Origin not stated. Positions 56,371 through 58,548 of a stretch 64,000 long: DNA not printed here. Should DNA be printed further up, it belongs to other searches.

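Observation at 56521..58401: CrtI-family oxidoreductase fused to a Cys-rich C-terminal module resembling Fe-S cluster motifs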

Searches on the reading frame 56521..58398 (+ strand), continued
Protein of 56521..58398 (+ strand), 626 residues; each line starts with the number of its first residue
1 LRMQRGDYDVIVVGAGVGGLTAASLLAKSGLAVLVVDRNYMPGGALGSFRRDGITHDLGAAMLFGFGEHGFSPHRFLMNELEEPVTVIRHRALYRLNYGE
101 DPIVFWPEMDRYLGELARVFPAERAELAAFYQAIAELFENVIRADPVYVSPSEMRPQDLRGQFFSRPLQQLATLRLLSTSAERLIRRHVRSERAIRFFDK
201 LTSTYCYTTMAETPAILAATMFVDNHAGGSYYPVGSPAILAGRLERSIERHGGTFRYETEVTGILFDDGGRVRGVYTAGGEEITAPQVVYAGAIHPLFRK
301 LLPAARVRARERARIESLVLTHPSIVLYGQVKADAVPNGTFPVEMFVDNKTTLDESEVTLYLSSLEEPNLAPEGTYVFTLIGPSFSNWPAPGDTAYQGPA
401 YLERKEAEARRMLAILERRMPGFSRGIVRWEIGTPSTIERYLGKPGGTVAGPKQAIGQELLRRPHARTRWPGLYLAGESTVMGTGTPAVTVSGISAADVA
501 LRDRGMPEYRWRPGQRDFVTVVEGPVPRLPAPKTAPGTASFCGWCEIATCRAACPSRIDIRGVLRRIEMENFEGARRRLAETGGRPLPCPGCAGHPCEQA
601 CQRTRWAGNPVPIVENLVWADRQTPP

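Call 15: search_solved_structures(query=window:56521-58398:+, max_evalue=0.01, show_alignments=1)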
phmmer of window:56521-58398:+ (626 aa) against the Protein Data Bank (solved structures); distinct sequences matched with E-value up to 0.01: 76 (the best 60 are shown).
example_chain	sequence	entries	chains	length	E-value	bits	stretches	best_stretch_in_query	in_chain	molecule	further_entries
4rep_A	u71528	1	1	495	9.3e-15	57.5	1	10-502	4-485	Gamma-carotene desaturase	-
4dgk_A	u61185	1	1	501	2.5e-11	46.2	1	11-503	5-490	Phytoene dehydrogenase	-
7koe_C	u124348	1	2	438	2.3e-05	26.4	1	7-44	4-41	Electron transfer flavoprotein-quinone oxidoreductase FixC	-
5lgn_A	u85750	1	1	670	2.9e-05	26.1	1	9-111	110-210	Lysine-specific histone demethylase 1A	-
4bay_A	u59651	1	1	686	3e-05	26.1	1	9-111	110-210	LYSINE-SPECIFIC HISTONE DEMETHYLASE 1A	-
3ka7_A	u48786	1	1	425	3.2e-05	26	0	10-90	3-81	Oxidoreductase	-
2x0l_A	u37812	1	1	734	3.3e-05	26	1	9-111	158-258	LYSINE-SPECIFIC HISTONE DEMETHYLASE 1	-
6c87_A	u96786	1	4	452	4.5e-05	25.5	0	6-52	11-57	Rab GDP dissociation inhibitor alpha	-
3nrn_A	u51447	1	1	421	8.7e-05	24.6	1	10-79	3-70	uncharacterized protein PF1083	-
3rha_A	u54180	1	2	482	9.5e-05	24.4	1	2-60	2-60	Putrescine oxidase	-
6nqm_A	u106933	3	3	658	0.00012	24.1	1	9-70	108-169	Lysine-specific histone demethylase 1A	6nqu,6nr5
6w4k_A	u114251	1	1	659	0.00012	24.1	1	9-70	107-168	Lysine-specific histone demethylase 1A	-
8ym7_A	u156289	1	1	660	0.00012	24.1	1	9-70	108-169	Lysine-specific histone demethylase 1A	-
2dw4_A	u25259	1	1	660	0.00012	24.1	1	9-70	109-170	Lysine-specific histone demethylase 1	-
2ejr_A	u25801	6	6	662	0.00012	24.1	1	9-70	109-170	Lysine-specific histone demethylase 1 | Lysine-specific histone demethylase 1A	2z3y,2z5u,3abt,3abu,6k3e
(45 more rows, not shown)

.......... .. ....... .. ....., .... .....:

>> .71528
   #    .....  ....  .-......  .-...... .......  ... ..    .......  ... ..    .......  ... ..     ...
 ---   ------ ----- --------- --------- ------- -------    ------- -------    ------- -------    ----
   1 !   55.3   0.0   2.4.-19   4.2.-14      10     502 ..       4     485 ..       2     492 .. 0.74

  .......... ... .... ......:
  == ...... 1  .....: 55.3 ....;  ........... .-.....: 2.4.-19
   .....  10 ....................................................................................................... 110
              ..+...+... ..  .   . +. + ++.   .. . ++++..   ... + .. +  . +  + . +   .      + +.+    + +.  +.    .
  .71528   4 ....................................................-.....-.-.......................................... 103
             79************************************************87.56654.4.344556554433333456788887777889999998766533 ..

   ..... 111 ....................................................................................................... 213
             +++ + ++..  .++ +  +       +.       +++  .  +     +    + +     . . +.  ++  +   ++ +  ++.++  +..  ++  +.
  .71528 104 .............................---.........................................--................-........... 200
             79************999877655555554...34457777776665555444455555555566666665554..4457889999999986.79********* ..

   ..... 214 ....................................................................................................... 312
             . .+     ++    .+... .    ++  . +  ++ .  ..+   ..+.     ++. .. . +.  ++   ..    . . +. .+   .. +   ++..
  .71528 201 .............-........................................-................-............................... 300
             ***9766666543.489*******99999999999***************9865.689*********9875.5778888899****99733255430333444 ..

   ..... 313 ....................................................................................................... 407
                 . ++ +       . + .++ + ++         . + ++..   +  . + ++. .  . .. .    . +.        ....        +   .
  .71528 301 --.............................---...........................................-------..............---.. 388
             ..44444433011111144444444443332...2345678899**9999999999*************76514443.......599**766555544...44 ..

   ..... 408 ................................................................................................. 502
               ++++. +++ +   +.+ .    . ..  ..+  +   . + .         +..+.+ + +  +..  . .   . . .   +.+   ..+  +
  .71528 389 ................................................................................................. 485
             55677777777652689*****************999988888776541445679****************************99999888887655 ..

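Call 21: find_related_loci(query=A1, collection=genome_contigs, flank=10000)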
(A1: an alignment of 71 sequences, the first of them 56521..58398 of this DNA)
Query A1 (626 aa) in genome_contigs; peptide patterns used: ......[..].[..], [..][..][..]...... (x = any residue, [..] = any of these).
454 stretches matched a pattern; 398 encode a relative of the query (tblastn E <= 1e-3); the best 80 are kept; 80 distinct loci.
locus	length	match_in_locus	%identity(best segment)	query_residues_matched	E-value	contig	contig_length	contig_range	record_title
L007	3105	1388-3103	79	3-574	0e+0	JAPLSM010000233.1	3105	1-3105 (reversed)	MAG: Spirochaetes bacterium isolate LacPavin_0920_SED5_MAG_67_21 LacPavin_0920_SED5_scaffold_117643, whole genome shotgu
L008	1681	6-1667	78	70-623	0e+0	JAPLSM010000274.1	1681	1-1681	MAG: Spirochaetes bacterium isolate LacPavin_0920_SED5_MAG_67_21 LacPavin_0920_SED5_scaffold_2658387, whole genome shotg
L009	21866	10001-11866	88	3-624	0e+0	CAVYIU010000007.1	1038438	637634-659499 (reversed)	MAG: uncultured Spirochaetota bacterium isolate MFD01476.bin.2.126 genome assembly, contig: contig_19416, whole genome s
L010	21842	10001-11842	54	8-622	0e+0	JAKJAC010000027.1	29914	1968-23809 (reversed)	MAG: Chloroflexota bacterium isolate UR.bin201 NODE_27_length_29914_cov_2.750042, whole genome shotgun sequence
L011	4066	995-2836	52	7-621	0e+0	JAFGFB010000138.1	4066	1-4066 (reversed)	MAG: Anaerolineae bacterium isolate Zod_Metabat.1288 k87_5537695, whole genome shotgun sequence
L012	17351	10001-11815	51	10-603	0e+0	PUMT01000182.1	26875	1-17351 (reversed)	MAG: Bacteroidetes bacterium isolate B1Sed10_220R1 B1-Sed10-C1501, whole genome shotgun sequence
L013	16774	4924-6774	51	9-623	0e+0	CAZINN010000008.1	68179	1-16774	MAG TPA_asm: uncultured Treponemataceae bacterium isolate SRP167436_co1_216 genome assembly, contig: NODE_419_length_681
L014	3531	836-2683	52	9-622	0e+0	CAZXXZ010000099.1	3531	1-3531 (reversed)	MAG TPA_asm: uncultured Treponemataceae bacterium isolate SRP167436_co1_362 genome assembly, contig: NODE_44442_length_3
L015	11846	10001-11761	54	21-604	0e+0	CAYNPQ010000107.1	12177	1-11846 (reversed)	MAG TPA_asm: uncultured Treponemataceae bacterium isolate SRP220891_co1_303 genome assembly, contig: NODE_10026_length_1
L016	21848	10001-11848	54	6-622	0e+0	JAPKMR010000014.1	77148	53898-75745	MAG: Anaerolineae bacterium isolate MO53 NODE_14_length_77148_cov_2.743886:GC=0.572, whole genome shotgun sequence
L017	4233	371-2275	47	9-623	0e+0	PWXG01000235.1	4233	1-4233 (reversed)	MAG: Thermotogales bacterium isolate CSSed11_83 CS-Sed11-C50543, whole genome shotgun sequence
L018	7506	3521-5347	52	9-611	0e+0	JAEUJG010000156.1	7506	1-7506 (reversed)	MAG: Spirochaetaceae bacterium isolate new MAG-63 k141_3093184, whole genome shotgun sequence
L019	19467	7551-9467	46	2-620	0e+0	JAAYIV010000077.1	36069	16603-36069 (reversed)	MAG: Spirochaetales bacterium isolate AS10tlH2TH_148 96386_AS10, whole genome shotgun sequence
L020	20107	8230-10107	49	9-618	0e+0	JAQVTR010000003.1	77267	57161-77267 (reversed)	MAG: Candidatus Neomarinimicrobiota bacterium isolate STF1_37 NODE_547_length_77267_cov_5.120832_Sandtown_F1, whole geno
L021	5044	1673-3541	51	9-617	0e+0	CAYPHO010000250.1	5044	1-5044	MAG TPA_asm: uncultured Treponemataceae bacterium isolate SRP192927_co6_65 genome assembly, contig: NODE_46691_length_50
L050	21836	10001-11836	46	8-623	8e-169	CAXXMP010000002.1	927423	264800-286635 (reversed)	MAG: uncultured Pygmaiobacter sp. isolate ab326b93-8740-4076-8c40-45ee24942a32 genome assembly, contig: contig_2, whole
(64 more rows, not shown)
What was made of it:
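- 398 species genomes hold a relative (call 21). The hosts are non-phototrophic anaerobes, including Clostridium and Acetobacterium (call 21).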

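Call 31: predict_structure(alignment_id=A1)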
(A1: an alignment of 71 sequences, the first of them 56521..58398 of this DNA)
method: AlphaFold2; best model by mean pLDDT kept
length: 626 residues; sequences in the alignment: 71
mean_pLDDT: 92.3   pTM: 0.93
mean pLDDT of the five models: 92.3, 91.5, 91.5, 91.4, 90.7
residues with pLDDT >= 90: 490; 70-90: 112; 50-70: 16; < 50: 8
segments of 3 or more residues with pLDDT < 50: 1-4, 456-458
pLDDT, mean of each block of 10 residues (from residue 1): 65 97 98 97 93 91 88 94 97 95 96 97 97 89 75 87 88 87 95 96 87 85 89 95 98 97 97 97 98 93 95 88 94 97 95 94 96 97 95 96 97 96 97 95 87 57 85 93 80 96 96 91 95 97 95 97 97 96 92 97 96 98 75
secondary structure, 60 per line:
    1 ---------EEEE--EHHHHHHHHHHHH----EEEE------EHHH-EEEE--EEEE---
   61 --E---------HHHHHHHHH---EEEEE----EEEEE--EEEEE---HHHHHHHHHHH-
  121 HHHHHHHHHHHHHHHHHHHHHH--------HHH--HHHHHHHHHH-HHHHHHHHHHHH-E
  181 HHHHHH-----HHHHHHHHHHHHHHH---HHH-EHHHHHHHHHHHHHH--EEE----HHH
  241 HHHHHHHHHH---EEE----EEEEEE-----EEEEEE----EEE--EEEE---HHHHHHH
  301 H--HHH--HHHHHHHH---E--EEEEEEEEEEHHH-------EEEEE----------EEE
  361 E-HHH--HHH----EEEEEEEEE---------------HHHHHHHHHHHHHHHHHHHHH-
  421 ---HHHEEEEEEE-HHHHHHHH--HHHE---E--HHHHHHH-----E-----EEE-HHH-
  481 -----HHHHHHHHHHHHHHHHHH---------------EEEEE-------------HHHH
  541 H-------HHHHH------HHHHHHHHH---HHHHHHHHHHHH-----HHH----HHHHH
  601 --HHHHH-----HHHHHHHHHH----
elements in order: E10-13 H17-28 E33-36 E48-51 E54-57 H73-81 E85-89 E94-98 E101-105 H109-119 H121-142 H156-165 H167-178 H181-186 H192-206 H215-228 E231-233 H238-250 E254-256 E261-266 E272-277 E282-284 E287-290 H294-301 H309-316 E323-332 E343-347 E358-361 E375-383 H399-419 E427-433 H435-442 H455-461 E473-475 H486-503 E519-523 H537-541 H549-553 H560-568 H572-583 H596-600 H603-607 H613-622
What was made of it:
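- On Classical 2x[4Fe-4S] bacterial ferredoxin domain: The tail is all-helical in the model (call 31).
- This implies a fixed docking on the body (call 31). The tail is confidently folded in the model (call 31).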

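Call 33: fold_search(model_id=the predicted structure, library=pdb)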
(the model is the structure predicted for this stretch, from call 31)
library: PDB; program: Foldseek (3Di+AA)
matches with E <= 10: 1993; with E <= 0.001: 1144
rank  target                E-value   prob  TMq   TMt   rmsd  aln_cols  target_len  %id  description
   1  4rep                  2.6e-28  1.00  0.62  0.79   4.7       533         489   18  Crystal Structure of gamma-carotenoid desaturase (released 2015-07-15)
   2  3ka7                  4.1e-23  1.00  0.54  0.77   5.2       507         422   18  Crystal Structure of an oxidoreductase from Methanosarcina mazei. Northeast Structural Genomics Consortium target id MaR (released 2009-11-17)
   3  4dgk                  1.0e-20  1.00  0.47  0.69   8.1       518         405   17  Crystal structure of Phytoene desaturase CRTI from Pantoea ananatis (released 2012-10-10)
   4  3nrn                  1.4e-18  1.00  0.51  0.77   6.1       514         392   14  Crystal Structure of PF1083 protein from Pyrococcus furiosus, Northeast Structural Genomics Consortium Target PfR223 (released 2010-11-03)
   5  5mog_A                1.9e-18  1.00  0.56  0.73   6.0       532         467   15  Oryza sativa phytoene desaturase inhibited by norflurazon (released 2017-07-12)
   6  8dq7_A                2.7e-18  1.00  0.50  0.69   6.0       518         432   16  The structure of NicA2 variant F104L/A107T/S146I/G317D/H368R/L449V/N462S from Pseudomonas putida (released 2023-07-26)
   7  5mog_E                3.7e-18  1.00  0.55  0.72   6.3       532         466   15  Oryza sativa phytoene desaturase inhibited by norflurazon (released 2017-07-12)
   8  5mog_C                4.6e-18  1.00  0.55  0.71   6.3       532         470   16  Oryza sativa phytoene desaturase inhibited by norflurazon (released 2017-07-12)
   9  8p84_A                5.4e-18  1.00  0.53  0.70   6.1       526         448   20  X-ray structure of Thermoanaerobacterales bacterium monoamine oxidase (released 2023-10-18)
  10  7eme_A                5.7e-18  1.00  0.49  0.69   6.5       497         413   15  Putative Leptospira interrogans recombinant L-amino acid oxidase (released 2021-08-18)
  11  1o5w_C                7.5e-18  1.00  0.55  0.65   6.2       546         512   15  The structure basis of specific recognitions for substrates and inhibitors of rat monoamine oxidase A (released 2004-04-20)
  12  1o5w_B                7.5e-18  1.00  0.55  0.66   6.2       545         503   15  The structure basis of specific recognitions for substrates and inhibitors of rat monoamine oxidase A (released 2004-04-20)
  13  2bxr_A                8.8e-18  1.00  0.50  0.67   6.7       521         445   16  Human Monoamine Oxidase A in complex with Clorgyline, Crystal Form A (released 2005-08-09)
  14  1o5w_D                9.3e-18  1.00  0.54  0.65   6.3       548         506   15  The structure basis of specific recognitions for substrates and inhibitors of rat monoamine oxidase A (released 2004-04-20)
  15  5mog_B                1.2e-17  1.00  0.55  0.71   6.7       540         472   15  Oryza sativa phytoene desaturase inhibited by norflurazon (released 2017-07-12)
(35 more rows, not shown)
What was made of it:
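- On CrtI superfamily (Pfam PF01593 Amino_oxidase plus N-terminal FAD Rossmann fold): Foldseek matches 4REP at E = 2.6e-28 and 4DGK at E = 1e-20 (call 33).
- Closest known: CRTISO/CrtH carotenoid isomerase and the related retinol saturase. Same: The best solved structural relatives are CrtI-family enzymes 4REP and 4DGK (calls 15, 33).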

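Call 40: search_protein_families(library=ncbifam, proteins=[L050:11853-13439:+, L050:9154-9981:+, L050:13461-14588:+, L050:14578-15102:+], max_evalue=0.01)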
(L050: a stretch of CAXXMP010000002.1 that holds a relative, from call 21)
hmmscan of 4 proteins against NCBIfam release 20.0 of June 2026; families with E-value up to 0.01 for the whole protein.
L050:11853-13439:+ (529 aa): 107 families (the best 25 are shown)
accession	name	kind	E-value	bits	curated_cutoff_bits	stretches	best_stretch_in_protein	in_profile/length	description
TIGR02734.1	crtI_fam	subfamily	2.8e-22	79.1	238.1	2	9-58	1-50/504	phytoene desaturase family protein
NF058655.1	CrtID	equivalog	2.4e-20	72.8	640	2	10-58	2-50/478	bifunctional phytoene desaturase/3,4-desaturase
TIGR02733.1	desat_CrtD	equivalog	2.6e-19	69.3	549.7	1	9-82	4-80/492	C-3',4' desaturase CrtD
NF045689.1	BCarotKetCrtO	equivalog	6.6e-18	64.6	1000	3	7-44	4-41/563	beta-carotene ketolase CrtO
TIGR02730.1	carot_isom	equivalog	2.1e-16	59.9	586.9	1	7-329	1-326/493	carotenoid isomerase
NF005560.0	PRK07233.1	equivalog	6e-16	58.3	252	2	9-55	3-49/435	hypothetical protein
NF005548.0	PRK07208.1-4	equivalog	2e-15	56.4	389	2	8-62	5-59/488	hypothetical protein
NF005545.0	PRK07208.1-1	equivalog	3.6e-14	52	451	2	6-62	7-65/504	hypothetical protein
NF045637.1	carotdesatCrtDProt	equivalog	1.3e-13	50.3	580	1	10-59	2-51/485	1-hydroxycarotenoid 3,4-desaturase CrtD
NF005547.0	PRK07208.1-3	equivalog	1.2e-12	47.3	380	1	9-72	7-71/465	hypothetical protein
NF008845.0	PRK11883.1-5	equivalog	2e-11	42.9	560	2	9-85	7-90/468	protoporphyrinogen oxidase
TIGR03467.1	HpnE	equivalog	6.3e-11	42.2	283.05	1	10-58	2-52/430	hydroxysqualene dehydroxylase HpnE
TIGR00562.1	proto_IX_ox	equivalog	6.4e-10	38.2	97.85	1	8-83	4-82/470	protoporphyrinogen oxidase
NF005546.0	PRK07208.1-2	equivalog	7.5e-10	38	418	2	8-60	6-59/527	hypothetical protein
TIGR02032.1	GG-red-SF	subfamily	4.6e-09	36.4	158.8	1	7-43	1-37/297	geranylgeranyl reductase family protein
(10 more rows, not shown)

L050:9154-9981:+ (276 aa): 0 families

L050:13461-14588:+ (376 aa): 22 families
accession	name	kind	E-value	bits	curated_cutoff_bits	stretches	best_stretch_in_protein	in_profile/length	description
TIGR03469.1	HpnB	hypoth_equivalog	2.1e-31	109.4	379.25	1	36-361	45-383/386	hopene-associated glycosyltransferase HpnB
NF045692.1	OglycostaseCruG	equivalog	5.5e-22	78.2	600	1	11-258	14-273/386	2'-O-glycosyltransferase CruG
TIGR04283.1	glyco_like_mftF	equivalog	1.2e-21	77.4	182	1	37-228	1-174/221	TIGR04283 family arsenosugar biosynthesis glycosyltransferase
NF041875.1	EPS_EpsD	equivalog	1.2e-15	57.8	370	1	37-229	1-196/325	exopolysaccharide biosynthesis glycosyltransferase EpsD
TIGR03965.1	mycofact_glyco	equivalog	3.1e-14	52.7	280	1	30-151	69-189/467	mycofactocin biosynthesis glycosyltransferase MftF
TIGR03937.1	PgaC_IcaA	equivalog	1.2e-11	44.2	422.3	1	37-149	47-159/407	poly-beta-1,6-N-acetyl-D-glucosamine synthase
NF010496.0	PRK13915.1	equivalog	1.4e-11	44.1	262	1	34-149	30-151/307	glucosyl-3-phosphoglycerate synthase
NF007482.0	PRK10073.1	equivalog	4e-11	42.5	423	1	36-139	7-109/334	glycosyltransferase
TIGR03472.1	HpnI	equivalog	2.2e-10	39.9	310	1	113-366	124-366/373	bacteriohopanetetrol glucosamine biosynthesis glycosyltransferase HpnI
NF007986.1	PRK10714.1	equivalog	8.3e-10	38.2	529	1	36-141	7-116/316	undecaprenyl-phosphate 4-deoxy-4-formamido-L-arabinose transferase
NF038302.1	EPS_HpsE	equivalog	1.4e-07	30.8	300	1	36-135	2-106/307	hormogonium polysaccharide biosynthesis glycosyltransferase HpsE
NF047588.1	GlcsyltransPgfSStrep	equivalog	4.6e-07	29.4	500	1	36-150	2-120/308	glycosyltransferase PgfS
NF038299.1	EPS_HpsN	equivalog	4.9e-07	29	425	1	37-148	3-114/317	hormogonium polysaccharide biosynthesis glycosyltransferase HpsN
NF047683.1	TeichurnBiosyTuaG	equivalog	1.1e-06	28.5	400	1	37-138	8-109/252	teichuronic acid biosynthesis protein TuaG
NF041865.1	EpsU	equivalog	1e-05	24.8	700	1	24-139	23-146/394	exopolysaccharide biosynthesis GT2 family glycosyltransferase EpsU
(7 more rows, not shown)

L050:14578-15102:+ (175 aa): 0 families
